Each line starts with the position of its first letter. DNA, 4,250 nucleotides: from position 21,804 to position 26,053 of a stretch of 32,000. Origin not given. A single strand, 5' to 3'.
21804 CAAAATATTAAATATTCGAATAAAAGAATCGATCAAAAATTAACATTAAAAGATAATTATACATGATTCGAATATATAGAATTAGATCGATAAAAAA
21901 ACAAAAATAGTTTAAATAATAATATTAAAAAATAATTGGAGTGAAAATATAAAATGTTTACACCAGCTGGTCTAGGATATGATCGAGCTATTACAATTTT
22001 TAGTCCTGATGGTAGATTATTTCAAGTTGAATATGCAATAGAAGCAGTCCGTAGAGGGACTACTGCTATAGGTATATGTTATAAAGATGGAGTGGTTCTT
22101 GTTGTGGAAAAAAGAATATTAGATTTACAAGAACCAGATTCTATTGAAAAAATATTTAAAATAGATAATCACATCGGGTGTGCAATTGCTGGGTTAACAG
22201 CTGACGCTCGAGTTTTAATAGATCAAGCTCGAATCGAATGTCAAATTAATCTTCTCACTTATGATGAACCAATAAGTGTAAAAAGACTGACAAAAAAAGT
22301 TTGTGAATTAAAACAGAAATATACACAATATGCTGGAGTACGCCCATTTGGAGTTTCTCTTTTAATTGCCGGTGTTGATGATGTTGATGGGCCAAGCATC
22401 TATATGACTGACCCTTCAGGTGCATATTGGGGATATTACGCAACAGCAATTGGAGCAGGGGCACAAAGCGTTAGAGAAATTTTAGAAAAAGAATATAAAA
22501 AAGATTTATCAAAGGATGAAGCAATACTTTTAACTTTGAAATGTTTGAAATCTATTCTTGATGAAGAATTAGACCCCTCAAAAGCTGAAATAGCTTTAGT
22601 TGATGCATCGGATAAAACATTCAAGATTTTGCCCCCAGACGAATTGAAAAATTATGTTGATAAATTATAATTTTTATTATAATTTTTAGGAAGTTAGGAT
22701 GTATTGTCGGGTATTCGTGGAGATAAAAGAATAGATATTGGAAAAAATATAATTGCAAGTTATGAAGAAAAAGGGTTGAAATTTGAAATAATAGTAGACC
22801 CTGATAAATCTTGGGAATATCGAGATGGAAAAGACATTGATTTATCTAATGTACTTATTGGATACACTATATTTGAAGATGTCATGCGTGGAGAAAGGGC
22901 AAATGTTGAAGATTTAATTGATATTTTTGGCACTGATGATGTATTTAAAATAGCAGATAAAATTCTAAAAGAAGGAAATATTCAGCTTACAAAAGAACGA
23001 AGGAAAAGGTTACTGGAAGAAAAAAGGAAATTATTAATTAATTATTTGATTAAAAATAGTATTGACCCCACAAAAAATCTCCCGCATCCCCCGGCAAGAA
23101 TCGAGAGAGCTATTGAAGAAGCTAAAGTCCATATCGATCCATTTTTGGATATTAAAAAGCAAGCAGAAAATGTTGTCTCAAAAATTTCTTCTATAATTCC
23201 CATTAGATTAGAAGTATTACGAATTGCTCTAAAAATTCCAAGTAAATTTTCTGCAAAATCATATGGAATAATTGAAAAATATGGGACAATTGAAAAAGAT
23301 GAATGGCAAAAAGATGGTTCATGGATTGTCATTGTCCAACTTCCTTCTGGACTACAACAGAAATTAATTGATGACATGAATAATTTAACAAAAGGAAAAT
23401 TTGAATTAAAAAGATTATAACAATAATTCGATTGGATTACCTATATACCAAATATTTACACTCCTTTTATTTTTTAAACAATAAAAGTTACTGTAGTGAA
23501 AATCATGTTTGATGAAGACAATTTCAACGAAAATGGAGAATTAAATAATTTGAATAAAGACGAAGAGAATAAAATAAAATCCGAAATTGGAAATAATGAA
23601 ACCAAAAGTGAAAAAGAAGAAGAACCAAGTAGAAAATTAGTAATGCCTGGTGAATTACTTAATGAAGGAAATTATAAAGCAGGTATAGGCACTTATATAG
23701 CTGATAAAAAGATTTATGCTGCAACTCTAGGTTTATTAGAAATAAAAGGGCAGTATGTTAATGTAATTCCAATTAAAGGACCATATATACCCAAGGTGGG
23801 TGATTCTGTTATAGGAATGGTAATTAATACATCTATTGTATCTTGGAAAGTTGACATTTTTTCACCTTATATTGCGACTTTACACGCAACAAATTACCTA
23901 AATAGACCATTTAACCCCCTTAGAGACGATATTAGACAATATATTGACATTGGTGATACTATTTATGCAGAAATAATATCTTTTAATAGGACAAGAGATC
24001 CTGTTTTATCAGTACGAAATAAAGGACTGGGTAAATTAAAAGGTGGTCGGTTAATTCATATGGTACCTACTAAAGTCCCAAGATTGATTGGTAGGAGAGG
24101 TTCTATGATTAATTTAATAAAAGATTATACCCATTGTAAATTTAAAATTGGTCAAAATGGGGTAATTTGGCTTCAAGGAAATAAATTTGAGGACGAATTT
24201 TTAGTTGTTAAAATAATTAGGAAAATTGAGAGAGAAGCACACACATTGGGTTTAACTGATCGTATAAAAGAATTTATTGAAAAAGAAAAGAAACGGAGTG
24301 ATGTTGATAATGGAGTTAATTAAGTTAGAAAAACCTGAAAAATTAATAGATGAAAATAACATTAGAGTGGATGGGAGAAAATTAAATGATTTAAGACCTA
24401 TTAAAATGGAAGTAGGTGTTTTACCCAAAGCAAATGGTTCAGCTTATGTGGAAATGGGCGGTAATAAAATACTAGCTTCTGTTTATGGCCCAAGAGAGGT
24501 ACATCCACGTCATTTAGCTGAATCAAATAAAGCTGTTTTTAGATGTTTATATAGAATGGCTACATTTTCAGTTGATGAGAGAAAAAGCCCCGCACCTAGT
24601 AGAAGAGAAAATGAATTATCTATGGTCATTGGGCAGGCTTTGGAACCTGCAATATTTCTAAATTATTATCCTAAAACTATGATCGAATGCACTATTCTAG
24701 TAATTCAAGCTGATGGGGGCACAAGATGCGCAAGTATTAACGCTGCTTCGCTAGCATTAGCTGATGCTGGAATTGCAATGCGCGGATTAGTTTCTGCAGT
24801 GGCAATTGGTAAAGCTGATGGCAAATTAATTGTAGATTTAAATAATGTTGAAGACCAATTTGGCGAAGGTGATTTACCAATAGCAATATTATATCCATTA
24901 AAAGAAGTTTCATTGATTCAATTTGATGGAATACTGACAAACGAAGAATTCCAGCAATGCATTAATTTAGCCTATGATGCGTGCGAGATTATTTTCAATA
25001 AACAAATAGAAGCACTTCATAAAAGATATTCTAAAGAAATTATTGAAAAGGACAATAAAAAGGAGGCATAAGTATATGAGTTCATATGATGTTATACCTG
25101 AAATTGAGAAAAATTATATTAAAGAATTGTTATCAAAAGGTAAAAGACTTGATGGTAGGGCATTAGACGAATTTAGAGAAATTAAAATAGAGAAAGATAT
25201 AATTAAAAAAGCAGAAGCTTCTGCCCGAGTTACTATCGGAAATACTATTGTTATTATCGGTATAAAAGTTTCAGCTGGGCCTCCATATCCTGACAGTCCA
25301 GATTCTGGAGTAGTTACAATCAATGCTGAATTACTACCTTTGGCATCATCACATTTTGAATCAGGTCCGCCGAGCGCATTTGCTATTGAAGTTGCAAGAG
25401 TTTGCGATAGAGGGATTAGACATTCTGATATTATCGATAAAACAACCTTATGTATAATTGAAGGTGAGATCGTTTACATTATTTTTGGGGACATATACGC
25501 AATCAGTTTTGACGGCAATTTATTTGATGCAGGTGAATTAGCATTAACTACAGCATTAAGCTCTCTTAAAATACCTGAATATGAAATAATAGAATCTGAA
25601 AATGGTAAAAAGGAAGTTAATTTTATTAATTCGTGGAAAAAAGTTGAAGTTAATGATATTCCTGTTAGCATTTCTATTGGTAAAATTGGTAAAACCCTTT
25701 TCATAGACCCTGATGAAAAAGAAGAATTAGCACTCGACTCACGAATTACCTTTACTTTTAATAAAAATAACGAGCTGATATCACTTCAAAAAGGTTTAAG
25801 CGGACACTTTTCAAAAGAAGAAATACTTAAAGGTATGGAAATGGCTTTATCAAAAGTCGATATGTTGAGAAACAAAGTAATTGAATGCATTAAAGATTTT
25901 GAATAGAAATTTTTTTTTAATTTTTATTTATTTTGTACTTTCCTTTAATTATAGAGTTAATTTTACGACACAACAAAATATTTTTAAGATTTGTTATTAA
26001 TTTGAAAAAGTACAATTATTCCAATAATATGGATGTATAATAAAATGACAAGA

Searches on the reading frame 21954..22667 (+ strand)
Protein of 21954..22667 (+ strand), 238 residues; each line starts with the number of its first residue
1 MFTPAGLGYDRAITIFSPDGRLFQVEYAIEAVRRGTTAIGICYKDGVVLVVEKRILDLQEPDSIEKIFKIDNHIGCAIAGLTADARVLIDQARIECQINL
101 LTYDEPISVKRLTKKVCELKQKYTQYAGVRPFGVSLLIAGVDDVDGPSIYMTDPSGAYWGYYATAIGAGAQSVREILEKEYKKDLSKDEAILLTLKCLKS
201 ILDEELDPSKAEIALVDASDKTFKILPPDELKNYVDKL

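Call 41: search_protein_families(library=pfam, proteins=[window:21954-22667:+], max_evalue=0.0001)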
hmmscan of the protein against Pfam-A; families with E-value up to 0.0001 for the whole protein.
window:21954-22667:+ (238 aa): 2 families
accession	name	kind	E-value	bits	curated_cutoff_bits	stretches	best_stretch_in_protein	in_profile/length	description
PF00227.31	Proteasome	-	1.4e-65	221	22.4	1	32-215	1-188/189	Proteasome subunit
PF10584.14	Proteasome_A_N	-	4.7e-15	55.4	27.7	1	9-31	1-23/23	Proteasome subunit A N-terminal signature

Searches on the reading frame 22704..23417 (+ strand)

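Call 41: search_protein_families(library=pfam, proteins=[window:22704-23417:+], max_evalue=0.0001)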
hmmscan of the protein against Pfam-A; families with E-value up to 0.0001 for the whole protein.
window:22704-23417:+ (238 aa): 3 families
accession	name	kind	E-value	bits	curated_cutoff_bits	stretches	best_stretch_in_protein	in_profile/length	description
PF01172.24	SBDS_N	-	9.8e-24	83.5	24.6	1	16-101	3-88/88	Shwachman-Bodian-Diamond syndrome (SBDS) N-terminal domain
PF20268.4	SBDS_C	-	6.3e-18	64.9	27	1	173-236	2-67/71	SBDS protein, C-terminal domain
PF09377.16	SBDS_domain_II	-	6.8e-17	61.6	27.2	1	112-169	4-61/62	SBDS protein, domain II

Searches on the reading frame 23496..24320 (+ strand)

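Call 41: search_protein_families(library=pfam, proteins=[window:23496-24320:+], max_evalue=0.0001)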
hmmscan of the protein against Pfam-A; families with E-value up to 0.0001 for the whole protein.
window:23496-24320:+ (275 aa): 5 families
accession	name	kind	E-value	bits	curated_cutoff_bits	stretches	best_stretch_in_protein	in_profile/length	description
PF22625.2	ECR1_N_2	-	2.5e-16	59.6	27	1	46-94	1-51/51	Exosome RNA binding protein RRP4 N-terminal domain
PF14382.12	ECR1_N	-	2.1e-09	37.5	27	1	48-83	1-37/38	Exosome complex exonuclease RRP4 N-terminal region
PF21262.3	RRP40_S1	-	5.7e-08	33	27.1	1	97-174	1-73/83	Exosome complex component RRP40, S1 domain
PF21266.3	RRP4_S1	-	8.5e-07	29.5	27.3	1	97-160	2-71/73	RRP4, S1 domain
PF00013.35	KH_1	-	4.7e-05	23.5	21.5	0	189-228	5-52/66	KH domain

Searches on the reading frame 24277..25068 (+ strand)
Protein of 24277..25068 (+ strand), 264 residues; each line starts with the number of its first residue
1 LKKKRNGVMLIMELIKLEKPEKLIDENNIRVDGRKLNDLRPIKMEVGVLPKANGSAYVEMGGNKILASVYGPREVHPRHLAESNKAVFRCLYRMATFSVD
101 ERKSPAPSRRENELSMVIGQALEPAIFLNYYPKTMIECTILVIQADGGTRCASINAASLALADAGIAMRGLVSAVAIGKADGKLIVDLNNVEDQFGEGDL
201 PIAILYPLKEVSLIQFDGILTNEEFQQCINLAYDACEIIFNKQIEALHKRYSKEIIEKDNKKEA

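Call 41: search_protein_families(library=pfam, proteins=[window:24277-25068:+], max_evalue=0.0001)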
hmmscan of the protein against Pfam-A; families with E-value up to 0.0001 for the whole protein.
window:24277-25068:+ (264 aa): 2 families
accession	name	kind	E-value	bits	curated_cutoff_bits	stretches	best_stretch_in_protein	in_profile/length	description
PF01138.27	RNase_PH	-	3.5e-37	128.2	25.5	1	39-166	2-129/130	3' exoribonuclease family, domain 1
PF03725.20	RNase_PH_C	-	2.3e-13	50.3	20.8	1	170-234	1-66/67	3' exoribonuclease family, domain 2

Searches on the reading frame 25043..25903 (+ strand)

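Call 41: search_protein_families(library=pfam, proteins=[window:25043-25903:+], max_evalue=0.0001)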
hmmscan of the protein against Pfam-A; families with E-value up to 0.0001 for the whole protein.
window:25043-25903:+ (287 aa): 2 families
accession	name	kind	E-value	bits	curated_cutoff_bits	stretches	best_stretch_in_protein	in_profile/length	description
PF01138.27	RNase_PH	-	1.5e-24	87.3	25.5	1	43-178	1-130/130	3' exoribonuclease family, domain 1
PF03725.20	RNase_PH_C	-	1.4e-15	57.4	20.8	1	205-270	1-66/67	3' exoribonuclease family, domain 2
